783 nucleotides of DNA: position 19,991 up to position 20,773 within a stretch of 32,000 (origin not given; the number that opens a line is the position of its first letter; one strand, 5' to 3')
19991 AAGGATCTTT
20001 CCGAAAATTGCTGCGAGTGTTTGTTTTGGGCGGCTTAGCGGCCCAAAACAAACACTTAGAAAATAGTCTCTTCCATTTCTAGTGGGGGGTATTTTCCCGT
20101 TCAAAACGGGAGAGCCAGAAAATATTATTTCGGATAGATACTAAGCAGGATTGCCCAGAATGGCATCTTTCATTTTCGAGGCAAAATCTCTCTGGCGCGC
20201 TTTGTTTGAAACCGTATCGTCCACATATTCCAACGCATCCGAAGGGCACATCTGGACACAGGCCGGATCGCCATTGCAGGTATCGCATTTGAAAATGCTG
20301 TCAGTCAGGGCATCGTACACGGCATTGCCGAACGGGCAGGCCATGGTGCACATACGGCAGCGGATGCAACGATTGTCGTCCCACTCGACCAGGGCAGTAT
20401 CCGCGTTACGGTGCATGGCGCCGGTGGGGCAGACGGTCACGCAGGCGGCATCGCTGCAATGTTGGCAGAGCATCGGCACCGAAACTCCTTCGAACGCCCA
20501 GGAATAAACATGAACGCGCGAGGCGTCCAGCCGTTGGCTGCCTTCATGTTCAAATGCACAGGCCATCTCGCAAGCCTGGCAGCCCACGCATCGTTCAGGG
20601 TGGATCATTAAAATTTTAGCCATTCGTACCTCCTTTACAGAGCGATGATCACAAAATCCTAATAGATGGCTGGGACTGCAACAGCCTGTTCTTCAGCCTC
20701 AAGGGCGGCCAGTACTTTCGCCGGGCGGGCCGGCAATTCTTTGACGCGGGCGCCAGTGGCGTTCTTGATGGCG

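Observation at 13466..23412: Mop-type aldehyde oxidoreductase wired to a Coo/FHL-style energy-converting [NiFe]-hydrogenase: candidate 'aldehyde hydrogenlyase'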

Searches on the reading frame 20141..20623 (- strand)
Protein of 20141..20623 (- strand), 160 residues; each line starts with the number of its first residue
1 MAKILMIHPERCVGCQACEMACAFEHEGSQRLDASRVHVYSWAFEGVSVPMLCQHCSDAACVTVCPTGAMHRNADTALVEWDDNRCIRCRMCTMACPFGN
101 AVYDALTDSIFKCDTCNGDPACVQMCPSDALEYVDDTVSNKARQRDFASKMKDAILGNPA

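Call 4: search_protein_families(library=pfam, proteins=[window:20141-20623:-])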
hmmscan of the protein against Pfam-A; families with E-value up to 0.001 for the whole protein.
window:20141-20623:- (160 aa): 14 families
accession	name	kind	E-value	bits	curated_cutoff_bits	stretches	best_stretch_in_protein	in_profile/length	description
PF13247.11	Fer4_11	-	8.2e-15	55.3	26.2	1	49-134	6-98/100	4Fe-4S dicluster domain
PF12838.12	Fer4_7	-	8.7e-14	52.2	27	2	53-99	2-51/52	4Fe-4S dicluster domain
PF12837.12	Fer4_6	-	1.7e-13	50.2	25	1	79-99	2-22/24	4Fe-4S binding domain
PF00037.32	Fer4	-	1.9e-13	50.1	21.1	2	79-99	1-21/24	4Fe-4S binding domain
PF13187.11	Fer4_9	-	6.8e-12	45.7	27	2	11-70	1-52/52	4Fe-4S dicluster domain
PF13237.11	Fer4_10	-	1.7e-11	44.3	25.5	2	50-97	6-53/53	4Fe-4S dicluster domain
PF12797.12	Fer4_2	-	2.1e-11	43.4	24.5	2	79-98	3-22/22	4Fe-4S binding domain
PF13484.11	Fer4_16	-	2.4e-08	35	30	0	112-147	1-32/66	4Fe-4S double cluster binding domain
PF12800.12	Fer4_4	-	4.7e-08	33.1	24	1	84-99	2-17/17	4Fe-4S binding domain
PF14697.11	Fer4_21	-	9.7e-08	32.5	35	1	82-131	4-57/59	4Fe-4S dicluster domain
PF12798.12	Fer4_3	-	1.8e-06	28.7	27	0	53-69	1-15/15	4Fe-4S binding domain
PF13183.11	Fer4_8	-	2.8e-06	28.2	27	0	10-68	3-67/68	4Fe-4S dicluster domain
PF25160.1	LdpA_Fe-S-bd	-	5e-05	23.4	27.6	0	59-100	7-42/49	LdpA Fe-S cluster-binding domain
PF13534.11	Fer4_17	-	0.00015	22.7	22.2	0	85-101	1-17/61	4Fe-4S dicluster domain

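Call 5: search_protein_families(library=ncbifam, proteins=[window:20141-20623:-])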
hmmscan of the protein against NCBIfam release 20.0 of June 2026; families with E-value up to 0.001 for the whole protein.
window:20141-20623:- (160 aa): 56 families (the best 25 are shown)
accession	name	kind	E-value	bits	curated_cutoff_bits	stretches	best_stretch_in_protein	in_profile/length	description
NF045766.1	PhenlGlyoxDHPadI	equivalog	3.9e-34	118.2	700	1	5-136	7-138/443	NADH-dependent phenylglyoxylate dehydrogenase subunit beta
TIGR02951.1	DMSO_dmsB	equivalog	3.2e-26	92.3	214.1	1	49-134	60-151/161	DMSO/selenate family reductase complex B subunit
NF009408.0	PRK12769.1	equivalog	2.1e-25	88.9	1003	1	1-146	1-158/659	formate-dependent uric acid utilization protein AegA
NF009451.0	PRK12809.1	equivalog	7.2e-24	84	1154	1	1-145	1-151/639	formate-dependent uric acid utilization protein YgfT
NF008134.0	PRK10882.1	equivalog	8.8e-22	77.6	263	1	52-135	112-207/329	hydrogenase 2 operon protein HybA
TIGR03149.1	cyt_nit_nrfC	equivalog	5.3e-21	75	377.6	1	5-140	40-188/225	cytochrome c nitrite reductase Fe-S protein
NF007658.0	PRK10330.1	equivalog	6.8e-21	74.6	260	1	1-100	1-103/181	electron transport protein HydN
NF041715.1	arsenate_red_ArrB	equivalog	1.9e-20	73.4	450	1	6-103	6-106/233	arsenate respiratory reductase iron-sulfur subunit ArrB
NF038355.1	FDH3_beta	equivalog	4.7e-20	72.4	240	1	6-119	6-124/180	formate dehydrogenase FDH3 subunit beta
NF045797.1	DsrO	equivalog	9e-19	67.8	200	1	46-100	96-149/235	sulfate reduction electron transfer complex DsrMKJOP subunit DsrO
NF011569.0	PRK14993.1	equivalog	2.1e-17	63.4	416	1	5-152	46-203/244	tetrathionate reductase subunit TtrB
NF045715.1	sulf_resp_HmcB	equivalog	8.6e-17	61.2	420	1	50-145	104-208/307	sulfate respiration complex iron-sulfur protein HmcB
TIGR01582.1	FDH-beta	equivalog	4.5e-16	58.8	334.7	1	52-134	92-180/283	formate dehydrogenase subunit beta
NF007382.0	PRK09898.1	equivalog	2.1e-15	56.8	213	1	4-134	60-201/208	ferredoxin-like protein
NF041782.1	mnquin_red_QrcC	equivalog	8e-15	55.2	400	1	6-103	4-118/239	menaquinone reductase iron-sulfur cluster-binding subunit QrcC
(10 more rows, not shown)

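Call 26: search_solved_structures(query=window:20141-20623:-, max_evalue=0.00001)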
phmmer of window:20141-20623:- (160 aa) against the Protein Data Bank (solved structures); distinct sequences matched with E-value up to 0.00001: 27.
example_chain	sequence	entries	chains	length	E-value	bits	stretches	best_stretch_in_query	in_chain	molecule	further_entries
9mqx_E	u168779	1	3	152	6e-43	149.7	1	1-150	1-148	Fe-S-cluster-containing hydrogenase subunit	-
8c0z_C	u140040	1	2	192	1.1e-35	126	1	3-151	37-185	Iron-sulfur cluster-binding protein potential subunit of aldehyde oxidoreductase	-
6x6u_B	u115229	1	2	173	1.1e-27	100.1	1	5-134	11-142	Oxidoreductase, Fe-S subunit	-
6x1o_B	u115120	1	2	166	1.1e-27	100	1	5-134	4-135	Oxidoreductase, Fe-S subunit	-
7qv7_A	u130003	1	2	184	8.1e-25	90.7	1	5-112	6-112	Hydrogen dependent carbon dioxide reductase subunit HycB3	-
7qv7_B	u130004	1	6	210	7.2e-23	84.4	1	5-100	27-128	Hydrogen dependent carbon dioxide reductase subunit HycB4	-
7z0s_B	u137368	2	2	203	1.5e-20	76.9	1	7-103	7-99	Formate hydrogenlyase subunit 2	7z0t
6cz7_B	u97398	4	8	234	3.9e-20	75.5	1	5-108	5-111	4Fe-4S ferredoxin, iron-sulfur binding domain protein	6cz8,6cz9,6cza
9sw6_G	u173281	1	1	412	7.8e-16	61.5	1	84-141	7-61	Polyferredoxin protein MvhB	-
2ivf_B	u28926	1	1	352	5.4e-15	58.8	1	51-140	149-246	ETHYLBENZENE DEHYDROGENASE BETA-SUBUNIT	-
9vap_B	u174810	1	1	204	8.1e-13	51.7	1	8-120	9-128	4Fe-4S dicluster domain-containing protein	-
2vpw_B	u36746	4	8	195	4.2e-12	49.4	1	7-133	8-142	NRFC PROTEIN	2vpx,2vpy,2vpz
1kqf_B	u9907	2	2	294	7.2e-12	48.6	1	53-134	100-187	FORMATE DEHYDROGENASE, NITRATE-INDUCIBLE, IRON-SULFUR SUBUNIT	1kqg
1q16_B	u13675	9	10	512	8e-12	48.5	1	48-117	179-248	Respiratory nitrate reductase 1 beta chain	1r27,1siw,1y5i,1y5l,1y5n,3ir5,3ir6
4ydd_B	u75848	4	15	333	1e-11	48.1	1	49-139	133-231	DMSO reductase family type II enzyme, iron-sulfur subunit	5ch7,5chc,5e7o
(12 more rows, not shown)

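Call 75: find_homologous_proteins(query=window:20141-20623:-)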
Query window:20141-20623:- (160 aa): 215 proteins with E <= 0.001 among 223 candidates; the best 120 are listed.
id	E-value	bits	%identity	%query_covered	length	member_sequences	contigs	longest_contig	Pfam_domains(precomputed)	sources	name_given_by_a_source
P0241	2.7e-92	325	84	99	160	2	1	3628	PF14697.12,PF12837.13,PF13247.12,PF12798.13,PF13484.12,PF12838.13,PF13534.12,PF12800.13,PF12797.13,PF00037.33,PF25160.2,PF13237.12,PF13183.12,PF13187.12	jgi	jgi:carbon-monoxide dehydrogenase iron sulfur subunit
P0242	1.1e-88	313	86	99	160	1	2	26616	PF14697.12,PF12837.13,PF13247.12,PF12798.13,PF13484.12,PF12838.13,PF12800.13,PF12797.13,PF00037.33,PF13237.12,PF13183.12,PF13187.12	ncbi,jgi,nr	ncbi:MAG: 4Fe-4S dicluster domain-containing protein [Chloroflexi bacterium]|jgi:carbon-monoxide deh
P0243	1.5e-87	309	82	99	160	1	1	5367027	PF14697.12,PF12837.13,PF13247.12,PF12798.13,PF13484.12,PF12838.13,PF12800.13,PF12797.13,PF00037.33,PF13237.12,PF13183.12,PF13187.12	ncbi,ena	-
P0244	1.2e-83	297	79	100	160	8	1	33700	PF14697.12,PF12837.13,PF13247.12,PF13484.12,PF12838.13,PF13534.12,PF12800.13,PF12797.13,PF00037.33,PF13237.12,PF13183.12,PF13187.12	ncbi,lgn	-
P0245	1.4e-83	297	77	99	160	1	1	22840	PF14697.12,PF12837.13,PF13247.12,PF13484.12,PF12838.13,PF13534.12,PF12800.13,PF12797.13,PF00037.33,PF13237.12,PF13183.12,PF13187.12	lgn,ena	-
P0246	1.8e-83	296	80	99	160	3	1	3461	PF14697.12,PF12837.13,PF13247.12,PF12798.13,PF13484.12,PF12838.13,PF13534.12,PF12800.13,PF12797.13,PF00037.33,PF25160.2,PF13237.12,PF13183.12,PF13187.12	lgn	-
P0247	2.0e-83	296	78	99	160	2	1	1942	PF14697.12,PF12837.13,PF13247.12,PF13484.12,PF12838.13,PF13534.12,PF12800.13,PF12797.13,PF00037.33,PF13237.12,PF13183.12,PF13187.12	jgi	-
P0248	2.5e-83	296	79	100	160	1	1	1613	PF14697.12,PF12837.13,PF13247.12,PF12798.13,PF13484.12,PF12838.13,PF12800.13,PF12797.13,PF00037.33,PF25160.2,PF13237.12,PF13183.12,PF13187.12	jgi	jgi:anaerobic carbon-monoxide dehydrogenase iron sulfur subunit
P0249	1.5e-82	293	77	99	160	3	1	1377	PF14697.12,PF12837.13,PF13247.12,PF12798.13,PF13484.12,PF12838.13,PF12800.13,PF12797.13,PF00037.33,PF13237.12,PF13183.12,PF13187.12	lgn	-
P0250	1.4e-81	290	75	99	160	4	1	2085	PF14697.12,PF12837.13,PF13247.12,PF12798.13,PF13484.12,PF12838.13,PF12800.13,PF12797.13,PF00037.33,PF25160.2,PF13237.12,PF13183.12,PF13187.12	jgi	jgi:anaerobic carbon-monoxide dehydrogenase iron sulfur subunit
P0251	2.9e-81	289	74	100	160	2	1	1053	PF14697.12,PF12837.13,PF13247.12,PF12798.13,PF13484.12,PF12838.13,PF13534.12,PF12800.13,PF12797.13,PF00037.33,PF25160.2,PF13237.12,PF13183.12,PF13187.12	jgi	-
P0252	3.1e-80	286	75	99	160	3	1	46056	PF14697.12,PF12837.13,PF13247.12,PF12798.13,PF13484.12,PF12838.13,PF12800.13,PF12797.13,PF00037.33,PF25160.2,PF13237.12,PF13183.12,PF13187.12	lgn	-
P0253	9.8e-80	284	74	99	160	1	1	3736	PF14697.12,PF12837.13,PF13247.12,PF12798.13,PF13484.12,PF12838.13,PF13534.12,PF12800.13,PF12797.13,PF00037.33,PF25160.2,PF13237.12,PF13183.12,PF13187.12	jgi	-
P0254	9.9e-80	284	72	99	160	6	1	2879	PF14697.12,PF12837.13,PF13247.12,PF12798.13,PF13484.12,PF12838.13,PF13534.12,PF12800.13,PF12797.13,PF00037.33,PF13237.12,PF13183.12,PF13187.12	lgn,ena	-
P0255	1.2e-79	284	74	99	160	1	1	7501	PF14697.12,PF12837.13,PF13247.12,PF12798.13,PF13484.12,PF12838.13,PF13534.12,PF12800.13,PF12797.13,PF00037.33,PF25160.2,PF13237.12,PF13183.12,PF13187.12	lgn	-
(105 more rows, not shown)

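Call 82: predict_structure(alignment_id=A5)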
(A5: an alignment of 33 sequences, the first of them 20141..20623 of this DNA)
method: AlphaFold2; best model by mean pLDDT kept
length: 160 residues; sequences in the alignment: 33
mean_pLDDT: 79.1   pTM: 0.71
mean pLDDT of the five models: 79.1, 71.6, 56.7, 49.7, 48.2
residues with pLDDT >= 90: 11; 70-90: 122; 50-70: 24; < 50: 3
segments of 3 or more residues with pLDDT < 50: 158-160
pLDDT, mean of each block of 10 residues (from residue 1): 78 89 86 82 72 69 88 79 88 77 81 71 90 81 76 60
secondary structure, 60 per line:
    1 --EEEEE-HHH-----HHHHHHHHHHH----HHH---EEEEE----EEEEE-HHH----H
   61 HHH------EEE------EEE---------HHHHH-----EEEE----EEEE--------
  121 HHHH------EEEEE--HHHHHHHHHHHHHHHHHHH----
elements in order: E3-7 H17-27 E38-42 E47-51 H60-63 E70-72 E79-81 H91-95 E101-104 E109-112 H121-124 E131-135 H138-156

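Call 84: fold_search(model_id=the predicted structure, library=pdb)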
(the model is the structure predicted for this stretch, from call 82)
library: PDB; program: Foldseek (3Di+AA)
matches with E <= 10: 202; with E <= 0.001: 37
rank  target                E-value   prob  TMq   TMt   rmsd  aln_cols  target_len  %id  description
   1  9mqx_G                7.1e-16  1.00  0.75  0.80   5.4       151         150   46  Electron-bifurcating Tungstopyranopterin-containing aldehyde oxidoreductase with NADH (released 2025-07-16)
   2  9mqx_E                2.6e-15  1.00  0.74  0.78   5.9       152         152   45  Electron-bifurcating Tungstopyranopterin-containing aldehyde oxidoreductase with NADH (released 2025-07-16)
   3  8c0z_C                1.7e-14  1.00  0.72  0.73   8.2       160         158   39  CryoEM structure of a tungsten-containing aldehyde oxidoreductase from Aromatoleum aromaticum (released 2023-05-31)
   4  7z0s_B                1.9e-11  1.00  0.62  0.58   5.7       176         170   31  Structure of the Escherichia coli formate hydrogenlyase complex (anaerobic preparation, without formate dehydrogenase  (released 2022-09-28)
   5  6x6u_B                2.6e-11  1.00  0.72  0.69   5.1       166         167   32  WOR5 from Pyrococcus furiosus, taurine-bound (released 2021-12-15)
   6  7qv7_A                5.6e-11  1.00  0.65  0.60   9.7       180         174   30  Cryo-EM structure of Hydrogen-dependent CO2 reductase. (released 2022-07-06)
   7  6x1o_B                6.7e-11  1.00  0.71  0.69   5.2       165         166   33  WOR5 from Pyrococcus furiosus, as crystallized (released 2021-11-24)
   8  7qv7_B                1.6e-10  1.00  0.63  0.56   7.7       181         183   31  Cryo-EM structure of Hydrogen-dependent CO2 reductase. (released 2022-07-06)
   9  6cz7_B                1.7e-08  1.00  0.60  0.43   8.1       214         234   26  The arsenate respiratory reductase (Arr) complex from Shewanella sp. ANA-3 (released 2018-08-15)
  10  2vpw_B                5.8e-08  1.00  0.66  0.56   4.2       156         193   30  Polysulfide reductase with bound menaquinone (released 2008-06-10)
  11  1kqf_B                3.8e-07  1.00  0.63  0.38   5.8       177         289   24  FORMATE DEHYDROGENASE N FROM E. COLI (released 2002-03-15)
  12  9vap_B                4.4e-06  1.00  0.60  0.57   6.8       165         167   24  Cryo-EM structure of formate dehydrogenase from Shewanella oneidensis MR-1 (SoFdhAB) (released 2026-04-08)
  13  6sdr_B                1.3e-05  1.00  0.53  0.42   7.0       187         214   23  W-formate dehydrogenase from Desulfovibrio vulgaris - Oxidized form (released 2020-03-11)
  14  4z3x_E                1.4e-05  1.00  0.48  0.46  15.3       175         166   20  Active site complex BamBC of Benzoyl Coenzyme A reductase in complex with 1-Monoenoyl-CoA (released 2015-06-24)
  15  4v4c_B                1.7e-05  1.00  0.67  0.42   4.8       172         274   20  Crystal Structure of Pyrogallol-Phloroglucinol Transhydroxylase from Pelobacter acidigallici (released 2014-07-09)
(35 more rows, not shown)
